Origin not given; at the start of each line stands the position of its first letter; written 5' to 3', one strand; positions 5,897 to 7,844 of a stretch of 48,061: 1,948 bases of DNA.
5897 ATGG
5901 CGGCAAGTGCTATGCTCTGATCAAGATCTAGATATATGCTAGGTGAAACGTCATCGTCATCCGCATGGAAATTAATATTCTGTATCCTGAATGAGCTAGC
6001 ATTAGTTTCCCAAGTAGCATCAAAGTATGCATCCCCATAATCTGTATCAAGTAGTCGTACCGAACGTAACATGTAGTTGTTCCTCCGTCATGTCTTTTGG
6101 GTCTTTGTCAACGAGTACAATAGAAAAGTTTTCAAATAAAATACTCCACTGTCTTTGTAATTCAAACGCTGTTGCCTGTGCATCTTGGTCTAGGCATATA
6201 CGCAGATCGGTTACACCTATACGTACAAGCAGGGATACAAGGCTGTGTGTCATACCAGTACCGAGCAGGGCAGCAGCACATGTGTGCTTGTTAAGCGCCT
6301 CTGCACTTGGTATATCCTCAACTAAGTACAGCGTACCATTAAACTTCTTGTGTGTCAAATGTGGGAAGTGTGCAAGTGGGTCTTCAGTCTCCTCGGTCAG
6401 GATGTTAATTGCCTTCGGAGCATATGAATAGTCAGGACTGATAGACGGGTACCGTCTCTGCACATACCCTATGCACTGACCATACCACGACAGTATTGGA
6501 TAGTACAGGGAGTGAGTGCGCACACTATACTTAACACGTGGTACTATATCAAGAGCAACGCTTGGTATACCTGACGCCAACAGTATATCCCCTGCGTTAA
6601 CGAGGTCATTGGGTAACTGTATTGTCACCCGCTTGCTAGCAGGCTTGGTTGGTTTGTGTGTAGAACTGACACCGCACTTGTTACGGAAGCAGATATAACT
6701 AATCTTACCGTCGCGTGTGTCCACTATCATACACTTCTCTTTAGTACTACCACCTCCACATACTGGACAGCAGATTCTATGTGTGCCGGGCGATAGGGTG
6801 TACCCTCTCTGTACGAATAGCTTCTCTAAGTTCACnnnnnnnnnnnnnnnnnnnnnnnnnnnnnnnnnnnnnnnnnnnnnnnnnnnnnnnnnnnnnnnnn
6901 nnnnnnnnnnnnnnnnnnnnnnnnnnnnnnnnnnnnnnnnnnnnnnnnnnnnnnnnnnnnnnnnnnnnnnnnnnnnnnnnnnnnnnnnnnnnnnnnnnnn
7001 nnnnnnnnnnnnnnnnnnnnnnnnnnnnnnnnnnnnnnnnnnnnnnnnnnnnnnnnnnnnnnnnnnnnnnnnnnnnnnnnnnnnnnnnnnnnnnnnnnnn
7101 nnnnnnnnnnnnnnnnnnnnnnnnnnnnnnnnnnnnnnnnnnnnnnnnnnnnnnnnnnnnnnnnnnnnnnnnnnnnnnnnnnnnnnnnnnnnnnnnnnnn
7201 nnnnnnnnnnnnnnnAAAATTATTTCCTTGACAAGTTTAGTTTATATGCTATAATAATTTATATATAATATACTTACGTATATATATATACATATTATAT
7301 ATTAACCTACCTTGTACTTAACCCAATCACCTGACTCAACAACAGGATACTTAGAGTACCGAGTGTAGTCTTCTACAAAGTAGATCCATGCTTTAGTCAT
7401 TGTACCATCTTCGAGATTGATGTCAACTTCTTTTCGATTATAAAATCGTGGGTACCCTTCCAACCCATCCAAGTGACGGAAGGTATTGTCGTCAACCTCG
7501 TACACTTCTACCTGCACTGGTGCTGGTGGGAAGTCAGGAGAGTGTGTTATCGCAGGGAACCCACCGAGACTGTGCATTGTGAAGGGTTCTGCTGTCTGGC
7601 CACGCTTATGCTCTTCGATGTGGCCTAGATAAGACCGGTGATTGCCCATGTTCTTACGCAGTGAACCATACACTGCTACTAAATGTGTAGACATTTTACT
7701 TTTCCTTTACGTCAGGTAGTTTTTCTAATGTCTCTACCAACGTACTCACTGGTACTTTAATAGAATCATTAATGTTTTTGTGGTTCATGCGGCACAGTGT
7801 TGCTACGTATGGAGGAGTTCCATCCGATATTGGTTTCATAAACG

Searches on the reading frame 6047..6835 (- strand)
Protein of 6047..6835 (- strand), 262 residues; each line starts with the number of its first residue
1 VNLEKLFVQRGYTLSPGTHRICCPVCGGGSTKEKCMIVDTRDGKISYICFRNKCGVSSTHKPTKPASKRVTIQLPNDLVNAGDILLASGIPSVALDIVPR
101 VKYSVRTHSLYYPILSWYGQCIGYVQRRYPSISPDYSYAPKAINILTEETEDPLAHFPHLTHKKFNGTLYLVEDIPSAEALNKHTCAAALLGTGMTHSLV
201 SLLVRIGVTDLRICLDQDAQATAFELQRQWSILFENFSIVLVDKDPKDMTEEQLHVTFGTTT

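Call 94: search_protein_families(library=phrogs, proteins=[window:6047-6835:-], max_evalue=0.00001)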
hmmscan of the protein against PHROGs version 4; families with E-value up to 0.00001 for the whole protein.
window:6047-6835:- (262 aa): 1 family
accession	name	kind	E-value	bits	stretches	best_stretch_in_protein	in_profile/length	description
phrog_47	-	DNA, RNA and nucleotide metabolism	4.2e-12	46.4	0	163-254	229-326/947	DNA primase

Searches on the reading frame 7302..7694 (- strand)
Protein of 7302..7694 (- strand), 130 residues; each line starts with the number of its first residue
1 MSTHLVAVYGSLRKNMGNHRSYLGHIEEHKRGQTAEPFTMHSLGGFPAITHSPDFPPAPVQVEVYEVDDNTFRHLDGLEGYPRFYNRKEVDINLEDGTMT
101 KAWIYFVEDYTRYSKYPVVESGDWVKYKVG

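Call 6: search_protein_families(library=pfam, proteins=[window:7302-7694:-], max_evalue=0.01)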
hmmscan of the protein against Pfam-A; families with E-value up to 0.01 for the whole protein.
window:7302-7694:- (130 aa): 2 families
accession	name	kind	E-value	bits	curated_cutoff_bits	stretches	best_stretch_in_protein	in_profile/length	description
PF06094.17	GGACT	-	2.2e-24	86.8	22.8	1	6-125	1-119/120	Gamma-glutamyl cyclotransferase, AIG2-like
PF13772.11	AIG2_2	-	0.00012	22.8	27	1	60-112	2-55/83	AIG2-like family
